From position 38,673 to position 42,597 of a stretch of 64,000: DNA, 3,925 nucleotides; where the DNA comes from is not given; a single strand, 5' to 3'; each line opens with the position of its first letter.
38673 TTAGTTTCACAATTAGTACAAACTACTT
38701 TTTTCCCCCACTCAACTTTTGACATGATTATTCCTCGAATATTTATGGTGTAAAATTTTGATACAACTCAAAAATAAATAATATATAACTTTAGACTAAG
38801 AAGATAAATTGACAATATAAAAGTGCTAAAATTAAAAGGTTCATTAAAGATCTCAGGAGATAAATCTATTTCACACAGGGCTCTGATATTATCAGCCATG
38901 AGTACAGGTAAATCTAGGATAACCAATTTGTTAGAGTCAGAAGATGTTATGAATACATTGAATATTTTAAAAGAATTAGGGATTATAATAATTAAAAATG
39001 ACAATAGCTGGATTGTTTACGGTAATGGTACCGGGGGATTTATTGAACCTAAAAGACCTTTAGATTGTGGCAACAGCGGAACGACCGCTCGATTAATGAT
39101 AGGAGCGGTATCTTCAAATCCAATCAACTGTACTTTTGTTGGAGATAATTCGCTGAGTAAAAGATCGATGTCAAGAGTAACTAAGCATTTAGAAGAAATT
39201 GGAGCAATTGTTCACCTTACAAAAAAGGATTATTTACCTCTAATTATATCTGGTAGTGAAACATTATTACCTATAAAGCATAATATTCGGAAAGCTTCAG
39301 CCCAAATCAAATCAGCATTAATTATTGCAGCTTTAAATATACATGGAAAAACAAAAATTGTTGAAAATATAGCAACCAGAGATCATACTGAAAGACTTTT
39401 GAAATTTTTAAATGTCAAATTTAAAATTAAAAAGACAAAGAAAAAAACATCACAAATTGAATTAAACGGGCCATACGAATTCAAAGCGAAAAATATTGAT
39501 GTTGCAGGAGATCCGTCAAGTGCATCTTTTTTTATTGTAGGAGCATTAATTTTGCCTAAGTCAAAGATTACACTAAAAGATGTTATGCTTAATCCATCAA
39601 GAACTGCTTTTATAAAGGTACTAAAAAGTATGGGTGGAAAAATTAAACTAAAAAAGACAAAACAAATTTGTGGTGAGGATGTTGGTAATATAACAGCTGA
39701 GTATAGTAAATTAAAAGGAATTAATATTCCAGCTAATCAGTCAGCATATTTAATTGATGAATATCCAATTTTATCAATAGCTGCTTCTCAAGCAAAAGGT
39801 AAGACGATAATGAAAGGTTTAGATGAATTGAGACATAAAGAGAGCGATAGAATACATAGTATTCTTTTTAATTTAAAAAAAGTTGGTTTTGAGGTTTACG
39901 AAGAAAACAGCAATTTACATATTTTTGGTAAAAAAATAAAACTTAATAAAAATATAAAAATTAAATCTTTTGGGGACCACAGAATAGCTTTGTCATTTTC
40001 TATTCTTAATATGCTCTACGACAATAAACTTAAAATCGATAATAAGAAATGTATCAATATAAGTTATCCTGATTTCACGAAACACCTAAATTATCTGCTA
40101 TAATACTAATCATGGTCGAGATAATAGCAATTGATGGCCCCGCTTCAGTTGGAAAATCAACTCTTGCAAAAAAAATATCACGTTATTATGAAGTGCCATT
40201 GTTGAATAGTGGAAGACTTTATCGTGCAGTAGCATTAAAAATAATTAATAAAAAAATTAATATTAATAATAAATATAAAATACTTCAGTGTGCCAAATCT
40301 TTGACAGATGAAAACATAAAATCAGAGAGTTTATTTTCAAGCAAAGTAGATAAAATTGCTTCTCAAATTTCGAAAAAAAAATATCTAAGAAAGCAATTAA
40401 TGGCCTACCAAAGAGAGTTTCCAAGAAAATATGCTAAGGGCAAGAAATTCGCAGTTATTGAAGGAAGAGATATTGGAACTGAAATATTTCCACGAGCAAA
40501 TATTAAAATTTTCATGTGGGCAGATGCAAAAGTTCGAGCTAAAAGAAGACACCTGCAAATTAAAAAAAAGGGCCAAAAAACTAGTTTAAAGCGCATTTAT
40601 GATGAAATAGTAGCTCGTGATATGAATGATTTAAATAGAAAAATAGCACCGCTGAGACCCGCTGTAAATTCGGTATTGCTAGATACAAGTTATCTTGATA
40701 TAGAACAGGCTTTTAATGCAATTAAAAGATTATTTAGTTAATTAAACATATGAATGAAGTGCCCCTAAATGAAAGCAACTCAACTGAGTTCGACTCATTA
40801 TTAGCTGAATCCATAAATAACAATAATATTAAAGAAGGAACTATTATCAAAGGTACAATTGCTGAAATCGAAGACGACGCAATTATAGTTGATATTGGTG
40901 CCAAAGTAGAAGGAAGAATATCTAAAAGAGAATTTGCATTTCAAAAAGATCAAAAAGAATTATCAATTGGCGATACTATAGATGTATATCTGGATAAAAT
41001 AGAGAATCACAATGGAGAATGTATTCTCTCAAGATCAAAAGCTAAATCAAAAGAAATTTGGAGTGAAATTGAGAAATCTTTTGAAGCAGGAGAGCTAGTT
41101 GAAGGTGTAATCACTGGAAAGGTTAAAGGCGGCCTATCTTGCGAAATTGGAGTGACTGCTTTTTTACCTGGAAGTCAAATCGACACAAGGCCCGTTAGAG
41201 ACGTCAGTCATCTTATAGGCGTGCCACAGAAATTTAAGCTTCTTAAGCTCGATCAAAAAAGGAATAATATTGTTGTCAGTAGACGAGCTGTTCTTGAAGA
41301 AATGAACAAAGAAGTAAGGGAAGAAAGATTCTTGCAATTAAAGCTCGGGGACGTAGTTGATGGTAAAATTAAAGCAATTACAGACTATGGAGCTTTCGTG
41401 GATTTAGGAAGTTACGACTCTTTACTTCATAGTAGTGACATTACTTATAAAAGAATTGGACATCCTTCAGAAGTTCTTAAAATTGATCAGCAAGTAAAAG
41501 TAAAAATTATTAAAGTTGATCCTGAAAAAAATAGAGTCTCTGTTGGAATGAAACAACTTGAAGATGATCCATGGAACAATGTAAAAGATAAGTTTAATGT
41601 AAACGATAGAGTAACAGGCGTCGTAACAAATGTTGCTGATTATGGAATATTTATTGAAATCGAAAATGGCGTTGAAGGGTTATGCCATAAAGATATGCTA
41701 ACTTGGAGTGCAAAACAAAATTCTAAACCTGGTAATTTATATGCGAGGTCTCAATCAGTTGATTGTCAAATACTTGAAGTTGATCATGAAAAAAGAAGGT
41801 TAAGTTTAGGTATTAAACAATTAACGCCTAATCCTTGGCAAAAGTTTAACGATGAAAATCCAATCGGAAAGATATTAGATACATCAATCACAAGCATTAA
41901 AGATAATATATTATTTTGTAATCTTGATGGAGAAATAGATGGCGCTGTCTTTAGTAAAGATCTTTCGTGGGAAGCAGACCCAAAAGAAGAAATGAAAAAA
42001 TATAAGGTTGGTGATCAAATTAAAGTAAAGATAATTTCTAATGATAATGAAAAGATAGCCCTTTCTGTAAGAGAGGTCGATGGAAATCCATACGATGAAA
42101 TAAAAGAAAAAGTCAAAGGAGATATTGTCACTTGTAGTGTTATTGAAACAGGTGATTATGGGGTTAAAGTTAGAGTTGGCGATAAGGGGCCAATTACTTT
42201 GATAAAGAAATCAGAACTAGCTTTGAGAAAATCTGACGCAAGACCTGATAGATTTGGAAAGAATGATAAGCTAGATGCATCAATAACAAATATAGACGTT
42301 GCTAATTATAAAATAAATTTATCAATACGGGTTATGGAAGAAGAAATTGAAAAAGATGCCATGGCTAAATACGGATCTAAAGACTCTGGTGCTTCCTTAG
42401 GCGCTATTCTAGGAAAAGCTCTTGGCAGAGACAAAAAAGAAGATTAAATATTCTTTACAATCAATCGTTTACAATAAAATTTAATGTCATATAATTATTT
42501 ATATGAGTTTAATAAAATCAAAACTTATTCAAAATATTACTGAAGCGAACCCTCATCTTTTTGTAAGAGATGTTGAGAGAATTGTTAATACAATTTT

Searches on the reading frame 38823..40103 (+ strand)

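Call 65: search_protein_families(library=ncbifam, proteins=[window:38823-40103:+], max_evalue=1e-10)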
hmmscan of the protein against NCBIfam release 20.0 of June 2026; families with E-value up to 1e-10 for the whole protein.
window:38823-40103:+ (426 aa): 5 families
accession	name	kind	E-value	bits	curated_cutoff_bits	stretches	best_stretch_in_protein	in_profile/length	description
TIGR01356.1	aroA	equivalog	8e-115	384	287.25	1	6-425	1-412/415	3-phosphoshikimate 1-carboxyvinyltransferase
NF011381.1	PRK14806.1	equivalog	1.7e-111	373.7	902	1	3-420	311-721/733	bifunctional prephenate dehydrogenase/3-phosphoshikimate 1-carboxyvinyltransferase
NF008816.0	PRK11860.1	equivalog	1.5e-45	155.5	943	1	3-422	14-432/662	bifunctional 3-phosphoshikimate 1-carboxyvinyltransferase/cytidylate kinase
TIGR01072.1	murA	equivalog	2.1e-17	63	392.7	1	3-330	11-324/416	UDP-N-acetylglucosamine 1-carboxyvinyltransferase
NF006873.0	PRK09369.1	subfamily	7.4e-17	61.1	297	1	3-329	11-323/419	UDP-N-acetylglucosamine 1-carboxyvinyltransferase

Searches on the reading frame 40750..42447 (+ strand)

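Call 65: search_protein_families(library=ncbifam, proteins=[window:40750-42447:+], max_evalue=1e-10)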
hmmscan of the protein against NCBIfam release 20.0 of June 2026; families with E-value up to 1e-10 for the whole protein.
window:40750-42447:+ (565 aa): 23 families
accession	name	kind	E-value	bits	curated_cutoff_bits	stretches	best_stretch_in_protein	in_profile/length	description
NF004955.0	PRK06299.1-5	equivalog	5.9e-194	645.4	878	1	9-564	7-565/566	30S ribosomal protein S1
NF004952.0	PRK06299.1-2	equivalog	1.8e-176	587.9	524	1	8-557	27-577/580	30S ribosomal protein S1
TIGR00717.1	rpsA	equivalog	1e-160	535.8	577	1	13-527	2-516/516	30S ribosomal protein S1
NF004954.0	PRK06299.1-4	equivalog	5.6e-158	526.6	727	1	11-558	2-552/560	30S ribosomal protein S1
NF004951.0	PRK06299.1-1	equivalog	1.7e-145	485.5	918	1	13-555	4-547/556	30S ribosomal protein S1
NF004953.0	PRK06299.1-3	equivalog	2.4e-136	455.4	720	1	6-544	24-555/580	30S ribosomal protein S1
NF000907.0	PRK00087.1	equivalog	2.4e-124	416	624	3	8-320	281-599/671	bifunctional 4-hydroxy-3-methylbut-2-enyl diphosphate reductase/30S ribosomal protein S1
NF005208.0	PRK06676.1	equivalog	1.7e-113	379.6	368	2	20-367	9-359/391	30S ribosomal protein S1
NF005911.0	PRK07899.1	equivalog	2.9e-100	336.3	691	2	24-357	30-364/486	30S ribosomal protein S1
NF010379.0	PRK13806.1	equivalog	1e-96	324.6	648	2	10-433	13-439/491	30S ribosomal protein S1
NF004956.0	PRK06299.1-6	equivalog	1.2e-92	311.3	711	1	8-557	11-552/554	30S ribosomal protein S1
NF005639.0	PRK07400.1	equivalog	4.8e-51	173.5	460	1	12-287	16-284/318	30S ribosomal protein S1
NF005973.0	PRK08059.1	equivalog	8e-44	148.7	148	1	196-279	4-88/123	S1 domain-containing post-transcriptional regulator GSP13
NF040579.1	S1_dom_CvfD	subfamily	1.5e-42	144.4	117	1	198-277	2-82/113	CvfD/Ygs/GSP13 family RNA-binding post-transcriptional regulator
NF008805.1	PRK11824.1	equivalog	1.6e-26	92.9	471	1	192-269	605-682/683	polyribonucleotide nucleotidyltransferase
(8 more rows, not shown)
